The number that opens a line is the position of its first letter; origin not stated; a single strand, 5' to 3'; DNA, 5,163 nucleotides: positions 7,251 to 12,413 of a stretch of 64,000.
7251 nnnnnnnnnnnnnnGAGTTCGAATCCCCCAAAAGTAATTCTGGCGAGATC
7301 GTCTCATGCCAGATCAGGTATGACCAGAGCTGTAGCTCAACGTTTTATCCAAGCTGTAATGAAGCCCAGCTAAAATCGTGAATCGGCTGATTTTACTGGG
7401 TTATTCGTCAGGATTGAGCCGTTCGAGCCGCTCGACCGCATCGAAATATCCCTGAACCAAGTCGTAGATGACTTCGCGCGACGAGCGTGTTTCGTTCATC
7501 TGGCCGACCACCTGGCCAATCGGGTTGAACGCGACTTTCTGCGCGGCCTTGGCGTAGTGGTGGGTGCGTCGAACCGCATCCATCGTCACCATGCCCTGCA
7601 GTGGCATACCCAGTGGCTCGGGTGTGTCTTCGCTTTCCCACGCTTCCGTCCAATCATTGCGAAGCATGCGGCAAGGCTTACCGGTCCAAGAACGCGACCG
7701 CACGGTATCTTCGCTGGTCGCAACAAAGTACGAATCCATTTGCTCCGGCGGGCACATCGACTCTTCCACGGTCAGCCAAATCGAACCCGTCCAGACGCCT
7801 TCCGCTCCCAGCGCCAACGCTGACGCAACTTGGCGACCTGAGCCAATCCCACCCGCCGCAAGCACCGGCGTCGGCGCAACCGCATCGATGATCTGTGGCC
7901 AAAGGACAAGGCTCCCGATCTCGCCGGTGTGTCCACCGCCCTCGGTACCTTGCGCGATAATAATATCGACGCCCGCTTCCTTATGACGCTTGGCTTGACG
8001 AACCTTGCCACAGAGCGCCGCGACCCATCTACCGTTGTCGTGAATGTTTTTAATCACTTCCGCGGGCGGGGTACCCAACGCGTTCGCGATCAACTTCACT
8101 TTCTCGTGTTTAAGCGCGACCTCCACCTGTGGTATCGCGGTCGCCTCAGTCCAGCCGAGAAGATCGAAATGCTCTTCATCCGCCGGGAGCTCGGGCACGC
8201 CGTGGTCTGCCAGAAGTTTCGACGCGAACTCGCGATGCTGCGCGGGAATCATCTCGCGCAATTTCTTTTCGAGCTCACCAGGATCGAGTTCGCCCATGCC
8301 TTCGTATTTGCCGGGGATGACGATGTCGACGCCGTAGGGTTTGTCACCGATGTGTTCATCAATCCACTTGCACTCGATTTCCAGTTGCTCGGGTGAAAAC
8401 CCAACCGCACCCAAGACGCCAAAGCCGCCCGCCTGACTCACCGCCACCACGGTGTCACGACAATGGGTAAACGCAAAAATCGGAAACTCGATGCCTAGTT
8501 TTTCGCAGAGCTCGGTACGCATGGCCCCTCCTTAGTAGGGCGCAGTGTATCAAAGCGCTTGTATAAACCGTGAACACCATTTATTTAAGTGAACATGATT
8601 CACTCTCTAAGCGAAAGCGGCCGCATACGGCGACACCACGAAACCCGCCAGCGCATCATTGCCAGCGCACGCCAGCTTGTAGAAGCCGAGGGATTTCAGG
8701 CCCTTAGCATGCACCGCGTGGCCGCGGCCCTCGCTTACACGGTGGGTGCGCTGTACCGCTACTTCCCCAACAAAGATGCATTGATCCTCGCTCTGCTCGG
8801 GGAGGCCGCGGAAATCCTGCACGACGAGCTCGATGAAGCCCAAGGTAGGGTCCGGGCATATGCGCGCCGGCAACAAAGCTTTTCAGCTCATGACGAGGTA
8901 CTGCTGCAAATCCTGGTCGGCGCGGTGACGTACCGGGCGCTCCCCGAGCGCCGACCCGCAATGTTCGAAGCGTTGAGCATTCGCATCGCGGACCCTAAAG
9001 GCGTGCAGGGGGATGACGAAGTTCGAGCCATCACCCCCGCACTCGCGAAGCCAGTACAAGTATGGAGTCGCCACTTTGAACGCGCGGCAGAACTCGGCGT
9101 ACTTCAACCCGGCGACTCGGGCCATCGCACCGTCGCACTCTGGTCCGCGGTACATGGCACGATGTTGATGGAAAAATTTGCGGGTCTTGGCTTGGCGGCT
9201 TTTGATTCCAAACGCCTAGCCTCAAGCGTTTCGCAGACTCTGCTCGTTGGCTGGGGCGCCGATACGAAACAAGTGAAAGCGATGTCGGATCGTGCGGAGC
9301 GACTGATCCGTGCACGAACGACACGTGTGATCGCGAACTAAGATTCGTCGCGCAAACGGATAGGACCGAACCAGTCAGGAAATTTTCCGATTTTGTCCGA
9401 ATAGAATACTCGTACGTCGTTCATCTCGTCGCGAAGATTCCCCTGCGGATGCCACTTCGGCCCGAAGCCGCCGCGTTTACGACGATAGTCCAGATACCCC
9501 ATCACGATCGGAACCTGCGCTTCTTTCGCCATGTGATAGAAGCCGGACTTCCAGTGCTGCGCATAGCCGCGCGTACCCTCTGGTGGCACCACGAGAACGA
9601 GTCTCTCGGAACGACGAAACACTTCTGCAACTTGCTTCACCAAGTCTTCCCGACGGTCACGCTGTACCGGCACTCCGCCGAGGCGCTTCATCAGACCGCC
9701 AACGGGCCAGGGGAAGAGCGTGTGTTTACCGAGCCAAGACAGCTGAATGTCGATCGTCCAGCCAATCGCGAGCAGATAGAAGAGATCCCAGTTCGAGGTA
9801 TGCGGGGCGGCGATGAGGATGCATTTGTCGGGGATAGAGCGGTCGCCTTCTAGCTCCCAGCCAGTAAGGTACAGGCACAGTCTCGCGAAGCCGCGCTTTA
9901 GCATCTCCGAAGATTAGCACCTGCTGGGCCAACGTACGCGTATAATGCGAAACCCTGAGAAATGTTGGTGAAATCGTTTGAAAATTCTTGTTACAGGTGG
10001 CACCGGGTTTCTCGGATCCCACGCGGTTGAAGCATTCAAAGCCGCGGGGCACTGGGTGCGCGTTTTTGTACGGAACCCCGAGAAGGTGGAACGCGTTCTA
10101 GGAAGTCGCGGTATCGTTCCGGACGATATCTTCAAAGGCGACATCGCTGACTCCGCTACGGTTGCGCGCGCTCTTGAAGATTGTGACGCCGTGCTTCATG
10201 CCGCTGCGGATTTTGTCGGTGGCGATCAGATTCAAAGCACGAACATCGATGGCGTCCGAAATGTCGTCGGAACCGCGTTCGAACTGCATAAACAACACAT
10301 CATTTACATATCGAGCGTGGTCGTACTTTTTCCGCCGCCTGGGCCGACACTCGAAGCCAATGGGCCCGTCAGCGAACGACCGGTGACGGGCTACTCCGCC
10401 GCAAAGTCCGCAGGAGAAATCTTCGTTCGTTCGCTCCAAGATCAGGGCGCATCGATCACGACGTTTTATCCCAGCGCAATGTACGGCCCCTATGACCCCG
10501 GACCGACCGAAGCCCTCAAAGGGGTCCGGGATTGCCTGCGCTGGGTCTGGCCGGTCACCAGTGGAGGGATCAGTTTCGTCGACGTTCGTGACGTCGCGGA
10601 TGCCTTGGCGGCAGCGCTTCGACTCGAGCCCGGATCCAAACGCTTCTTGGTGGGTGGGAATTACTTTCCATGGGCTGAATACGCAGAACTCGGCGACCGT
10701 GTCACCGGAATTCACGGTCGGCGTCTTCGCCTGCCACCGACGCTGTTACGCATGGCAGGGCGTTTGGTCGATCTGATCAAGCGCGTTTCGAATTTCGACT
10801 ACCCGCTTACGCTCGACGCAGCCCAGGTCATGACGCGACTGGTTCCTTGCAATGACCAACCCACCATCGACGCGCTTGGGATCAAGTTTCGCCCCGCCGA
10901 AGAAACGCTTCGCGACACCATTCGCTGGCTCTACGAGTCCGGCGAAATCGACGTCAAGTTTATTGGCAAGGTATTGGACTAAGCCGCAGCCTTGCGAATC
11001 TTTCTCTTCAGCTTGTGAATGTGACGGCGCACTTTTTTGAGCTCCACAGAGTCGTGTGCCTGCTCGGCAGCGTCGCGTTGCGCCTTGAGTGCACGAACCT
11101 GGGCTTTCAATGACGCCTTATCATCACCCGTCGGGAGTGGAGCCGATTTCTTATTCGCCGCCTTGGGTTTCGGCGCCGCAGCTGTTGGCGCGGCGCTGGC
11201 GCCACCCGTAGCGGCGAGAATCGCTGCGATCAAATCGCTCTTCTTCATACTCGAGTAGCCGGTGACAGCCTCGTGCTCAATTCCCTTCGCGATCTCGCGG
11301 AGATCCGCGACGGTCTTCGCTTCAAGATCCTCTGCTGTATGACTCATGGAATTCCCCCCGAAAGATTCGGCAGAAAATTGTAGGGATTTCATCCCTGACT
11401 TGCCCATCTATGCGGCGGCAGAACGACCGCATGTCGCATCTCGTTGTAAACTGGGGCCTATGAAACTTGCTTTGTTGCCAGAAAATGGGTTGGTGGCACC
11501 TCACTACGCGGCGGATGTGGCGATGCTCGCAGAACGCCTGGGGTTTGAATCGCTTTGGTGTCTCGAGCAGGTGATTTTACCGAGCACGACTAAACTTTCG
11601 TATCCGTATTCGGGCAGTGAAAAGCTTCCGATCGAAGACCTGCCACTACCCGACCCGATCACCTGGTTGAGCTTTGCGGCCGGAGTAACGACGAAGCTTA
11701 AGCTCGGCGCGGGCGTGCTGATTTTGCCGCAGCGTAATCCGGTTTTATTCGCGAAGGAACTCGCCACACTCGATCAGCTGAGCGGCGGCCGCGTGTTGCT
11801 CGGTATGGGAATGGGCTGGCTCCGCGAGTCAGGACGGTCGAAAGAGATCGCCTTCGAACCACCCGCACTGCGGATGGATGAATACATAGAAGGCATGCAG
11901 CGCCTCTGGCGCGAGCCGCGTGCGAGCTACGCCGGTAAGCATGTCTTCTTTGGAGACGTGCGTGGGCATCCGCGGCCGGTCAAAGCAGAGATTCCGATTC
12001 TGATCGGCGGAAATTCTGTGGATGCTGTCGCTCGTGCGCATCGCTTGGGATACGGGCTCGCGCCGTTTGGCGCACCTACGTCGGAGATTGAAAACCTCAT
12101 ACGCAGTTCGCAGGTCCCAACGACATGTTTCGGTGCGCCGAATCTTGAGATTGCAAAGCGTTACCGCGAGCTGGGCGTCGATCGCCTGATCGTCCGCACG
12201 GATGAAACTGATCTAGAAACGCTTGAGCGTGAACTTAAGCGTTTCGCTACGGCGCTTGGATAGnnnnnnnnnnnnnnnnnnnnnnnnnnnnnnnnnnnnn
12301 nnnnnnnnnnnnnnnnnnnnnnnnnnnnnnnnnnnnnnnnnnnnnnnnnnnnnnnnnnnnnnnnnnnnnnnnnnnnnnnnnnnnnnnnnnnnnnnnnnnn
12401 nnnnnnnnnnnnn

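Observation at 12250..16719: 1,490-aa array of five glycine-rich beta-solenoid-like modules organised as a 623-aa A-B-linker super-repeat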

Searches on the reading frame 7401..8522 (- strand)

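Call 18: search_protein_families(library=pfam, proteins=[window:7401-8522:-], max_evalue=0.001)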
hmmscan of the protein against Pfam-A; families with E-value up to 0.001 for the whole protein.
window:7401-8522:- (373 aa): 4 families
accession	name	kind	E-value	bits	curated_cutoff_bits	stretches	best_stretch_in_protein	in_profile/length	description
PF03060.21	NMO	-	1.2e-42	146.9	28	1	5-357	4-330/331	Nitronate monooxygenase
PF01070.24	FMN_dh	-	9.4e-08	31.9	24.9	1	174-250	229-306/350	FMN-dependent dehydrogenase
PF05690.20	ThiG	-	0.00053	19.9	23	1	174-245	134-203/247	Thiazole biosynthesis protein ThiG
PF00478.31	IMPDH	-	0.00054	19.5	25.6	0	218-256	208-246/345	IMP dehydrogenase / GMP reductase domain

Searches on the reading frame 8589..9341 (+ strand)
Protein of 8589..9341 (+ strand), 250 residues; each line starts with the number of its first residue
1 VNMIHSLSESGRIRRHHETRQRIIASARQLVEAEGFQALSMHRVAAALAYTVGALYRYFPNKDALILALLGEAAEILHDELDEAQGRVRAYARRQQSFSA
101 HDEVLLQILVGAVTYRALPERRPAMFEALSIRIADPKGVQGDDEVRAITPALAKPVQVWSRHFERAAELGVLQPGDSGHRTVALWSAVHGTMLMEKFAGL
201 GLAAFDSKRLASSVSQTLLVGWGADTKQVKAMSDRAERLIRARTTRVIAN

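Call 18: search_protein_families(library=pfam, proteins=[window:8589-9341:+], max_evalue=0.001)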
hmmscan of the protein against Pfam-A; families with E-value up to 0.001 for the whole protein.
window:8589-9341:+ (250 aa): 2 families
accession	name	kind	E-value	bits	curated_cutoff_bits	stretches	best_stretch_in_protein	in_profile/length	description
PF00440.29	TetR_N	-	1e-13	51.3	24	1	23-69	1-47/47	Bacterial regulatory proteins, tetR family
PF13305.11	TetR_C_33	-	3.6e-07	31.2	26.8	1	112-212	5-97/103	Tetracyclin repressor-like, C-terminal domain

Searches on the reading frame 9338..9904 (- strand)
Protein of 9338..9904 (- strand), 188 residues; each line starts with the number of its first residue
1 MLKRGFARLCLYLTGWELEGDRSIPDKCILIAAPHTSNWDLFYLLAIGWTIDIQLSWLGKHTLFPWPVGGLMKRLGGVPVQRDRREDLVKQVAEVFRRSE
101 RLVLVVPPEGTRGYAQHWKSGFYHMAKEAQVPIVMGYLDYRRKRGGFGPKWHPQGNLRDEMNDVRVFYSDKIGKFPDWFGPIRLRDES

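Call 18: search_protein_families(library=pfam, proteins=[window:9338-9904:-], max_evalue=0.001)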
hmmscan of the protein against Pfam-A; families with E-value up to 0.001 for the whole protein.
window:9338-9904:- (188 aa): 1 family
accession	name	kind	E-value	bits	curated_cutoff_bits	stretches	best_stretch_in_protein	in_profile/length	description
PF01553.26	Acyltransferase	-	2.6e-13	50.4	23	1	18-134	4-127/132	Acyltransferase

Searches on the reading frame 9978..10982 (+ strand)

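Call 18: search_protein_families(library=pfam, proteins=[window:9978-10982:+], max_evalue=0.001)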
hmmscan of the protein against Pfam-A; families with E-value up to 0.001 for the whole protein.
window:9978-10982:+ (334 aa): 9 families
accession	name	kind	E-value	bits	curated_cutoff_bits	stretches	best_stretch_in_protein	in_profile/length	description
PF01370.27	Epimerase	-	1.1e-28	100.7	20.9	1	3-225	1-239/240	NAD dependent epimerase/dehydratase family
PF01073.25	3Beta_HSD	-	4.6e-18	65.7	22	1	4-230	1-247/280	3-beta hydroxysteroid dehydrogenase/isomerase family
PF13460.12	NAD_binding_10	-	2.4e-16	60.6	27.2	1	7-151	1-132/184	NAD(P)H-binding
PF05368.20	NmrA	-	9.2e-11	42.3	27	1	2-110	4-104/298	NmrA-like family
PF16363.11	GDP_Man_Dehyd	-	1.4e-09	38.3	27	1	4-172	1-187/332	GDP-mannose 4,6 dehydratase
PF07993.18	NAD_binding_4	-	2.5e-09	37.1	20.1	1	60-181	80-220/258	Male sterility protein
PF04321.23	RmlD_sub_bind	-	5.2e-08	32.7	27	1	1-155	1-141/287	RmlD substrate binding domain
PF00106.31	adh_short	-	5.8e-06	26.4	26.6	0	3-71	3-73/195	short chain dehydrogenase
PF02719.21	Polysacc_synt_2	-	2.3e-05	24.2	20.2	1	3-113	1-128/293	Polysaccharide biosynthesis protein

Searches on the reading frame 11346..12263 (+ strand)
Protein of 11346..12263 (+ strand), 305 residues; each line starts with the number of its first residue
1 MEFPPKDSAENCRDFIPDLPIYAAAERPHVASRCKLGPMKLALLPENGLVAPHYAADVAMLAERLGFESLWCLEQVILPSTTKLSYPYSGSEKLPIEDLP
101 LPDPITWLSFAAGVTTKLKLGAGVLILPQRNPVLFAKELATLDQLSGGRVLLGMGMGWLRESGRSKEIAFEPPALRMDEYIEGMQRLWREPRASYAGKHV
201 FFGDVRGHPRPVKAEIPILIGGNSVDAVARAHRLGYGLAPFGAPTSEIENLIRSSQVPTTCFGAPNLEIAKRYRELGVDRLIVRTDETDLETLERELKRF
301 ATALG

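Call 18: search_protein_families(library=pfam, proteins=[window:11346-12263:+], max_evalue=0.001)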
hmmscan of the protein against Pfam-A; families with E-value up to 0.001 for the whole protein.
window:11346-12263:+ (305 aa): 1 family
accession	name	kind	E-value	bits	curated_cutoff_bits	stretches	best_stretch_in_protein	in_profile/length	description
PF00296.26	Bac_luciferase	-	6.3e-44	151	27.9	1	51-253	21-204/314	Luciferase-like monooxygenase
